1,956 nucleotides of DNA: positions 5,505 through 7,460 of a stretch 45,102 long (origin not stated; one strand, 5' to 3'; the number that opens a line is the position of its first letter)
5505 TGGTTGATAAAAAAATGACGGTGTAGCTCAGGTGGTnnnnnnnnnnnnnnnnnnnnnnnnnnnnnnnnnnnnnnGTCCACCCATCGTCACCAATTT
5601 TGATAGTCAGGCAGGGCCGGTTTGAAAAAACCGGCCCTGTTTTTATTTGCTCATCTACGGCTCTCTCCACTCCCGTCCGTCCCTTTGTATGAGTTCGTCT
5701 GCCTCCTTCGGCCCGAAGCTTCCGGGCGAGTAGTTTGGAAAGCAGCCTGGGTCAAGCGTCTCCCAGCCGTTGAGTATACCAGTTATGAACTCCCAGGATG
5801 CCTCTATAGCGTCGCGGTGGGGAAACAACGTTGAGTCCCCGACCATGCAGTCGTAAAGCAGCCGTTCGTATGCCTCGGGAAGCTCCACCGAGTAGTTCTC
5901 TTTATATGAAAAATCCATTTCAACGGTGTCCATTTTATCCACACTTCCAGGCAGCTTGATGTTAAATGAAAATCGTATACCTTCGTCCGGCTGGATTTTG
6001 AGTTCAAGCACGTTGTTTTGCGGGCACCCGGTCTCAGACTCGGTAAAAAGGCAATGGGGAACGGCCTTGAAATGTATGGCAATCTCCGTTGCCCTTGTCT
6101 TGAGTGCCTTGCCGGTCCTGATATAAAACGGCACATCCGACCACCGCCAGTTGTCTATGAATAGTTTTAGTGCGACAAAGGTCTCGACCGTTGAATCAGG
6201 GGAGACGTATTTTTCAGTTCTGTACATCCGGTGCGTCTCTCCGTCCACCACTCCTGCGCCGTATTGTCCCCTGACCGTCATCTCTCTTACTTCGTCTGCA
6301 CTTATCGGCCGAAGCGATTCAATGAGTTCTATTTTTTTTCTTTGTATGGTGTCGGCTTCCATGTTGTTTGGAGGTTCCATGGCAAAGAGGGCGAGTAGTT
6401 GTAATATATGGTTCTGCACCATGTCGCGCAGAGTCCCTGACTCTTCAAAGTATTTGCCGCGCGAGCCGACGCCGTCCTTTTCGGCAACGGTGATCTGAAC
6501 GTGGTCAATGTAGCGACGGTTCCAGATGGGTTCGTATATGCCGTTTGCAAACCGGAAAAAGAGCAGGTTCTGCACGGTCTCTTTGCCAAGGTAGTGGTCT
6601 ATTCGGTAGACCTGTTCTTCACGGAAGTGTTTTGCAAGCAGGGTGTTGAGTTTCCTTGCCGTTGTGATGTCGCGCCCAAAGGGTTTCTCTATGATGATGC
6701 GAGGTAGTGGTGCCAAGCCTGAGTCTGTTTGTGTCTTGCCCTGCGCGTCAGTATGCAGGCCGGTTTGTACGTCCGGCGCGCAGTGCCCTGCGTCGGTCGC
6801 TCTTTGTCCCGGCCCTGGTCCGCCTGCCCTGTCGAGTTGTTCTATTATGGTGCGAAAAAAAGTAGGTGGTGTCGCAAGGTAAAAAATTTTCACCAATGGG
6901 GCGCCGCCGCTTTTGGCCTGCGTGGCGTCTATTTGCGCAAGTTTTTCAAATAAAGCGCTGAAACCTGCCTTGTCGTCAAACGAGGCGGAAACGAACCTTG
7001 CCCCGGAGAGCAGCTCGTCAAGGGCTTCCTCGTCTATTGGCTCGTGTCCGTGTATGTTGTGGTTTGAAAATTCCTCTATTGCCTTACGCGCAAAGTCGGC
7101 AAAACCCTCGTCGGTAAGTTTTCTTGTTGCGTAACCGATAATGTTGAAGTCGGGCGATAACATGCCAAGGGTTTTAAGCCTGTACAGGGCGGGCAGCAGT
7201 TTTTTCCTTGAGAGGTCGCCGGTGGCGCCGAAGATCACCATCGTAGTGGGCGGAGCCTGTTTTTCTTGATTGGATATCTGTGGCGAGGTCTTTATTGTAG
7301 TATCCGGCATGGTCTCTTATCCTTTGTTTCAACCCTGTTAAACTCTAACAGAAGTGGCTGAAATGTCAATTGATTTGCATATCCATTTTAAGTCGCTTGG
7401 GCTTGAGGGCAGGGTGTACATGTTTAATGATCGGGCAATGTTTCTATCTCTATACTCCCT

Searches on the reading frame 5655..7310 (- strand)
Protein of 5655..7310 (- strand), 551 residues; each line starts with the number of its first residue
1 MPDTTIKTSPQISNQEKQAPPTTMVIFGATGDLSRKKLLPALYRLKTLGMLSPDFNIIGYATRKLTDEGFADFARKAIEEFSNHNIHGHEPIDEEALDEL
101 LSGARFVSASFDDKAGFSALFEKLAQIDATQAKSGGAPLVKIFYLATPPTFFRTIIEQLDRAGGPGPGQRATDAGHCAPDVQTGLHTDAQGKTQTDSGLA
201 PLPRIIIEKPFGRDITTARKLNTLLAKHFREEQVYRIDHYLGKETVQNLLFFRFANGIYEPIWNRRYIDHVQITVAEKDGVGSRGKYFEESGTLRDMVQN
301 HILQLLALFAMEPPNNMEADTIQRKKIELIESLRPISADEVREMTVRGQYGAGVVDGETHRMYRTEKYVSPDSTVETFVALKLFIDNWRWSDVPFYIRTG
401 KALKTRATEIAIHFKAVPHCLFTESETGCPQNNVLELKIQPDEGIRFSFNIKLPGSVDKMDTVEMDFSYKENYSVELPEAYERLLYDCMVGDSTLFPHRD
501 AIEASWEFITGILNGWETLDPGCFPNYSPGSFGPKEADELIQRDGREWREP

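Call 5: search_protein_families(library=pfam, proteins=[window:5655-7310:-], max_evalue=0.001)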
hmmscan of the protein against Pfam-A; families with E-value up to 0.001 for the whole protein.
window:5655-7310:- (551 aa): 2 families
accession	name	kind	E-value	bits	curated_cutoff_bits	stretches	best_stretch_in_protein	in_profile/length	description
PF02781.21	G6PD_C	-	7.4e-120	399.9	27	1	251-549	2-296/296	Glucose-6-phosphate dehydrogenase, C-terminal domain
PF00479.28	G6PD_N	-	6.6e-53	180.5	22.1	1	25-248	1-183/183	Glucose-6-phosphate dehydrogenase, NAD binding domain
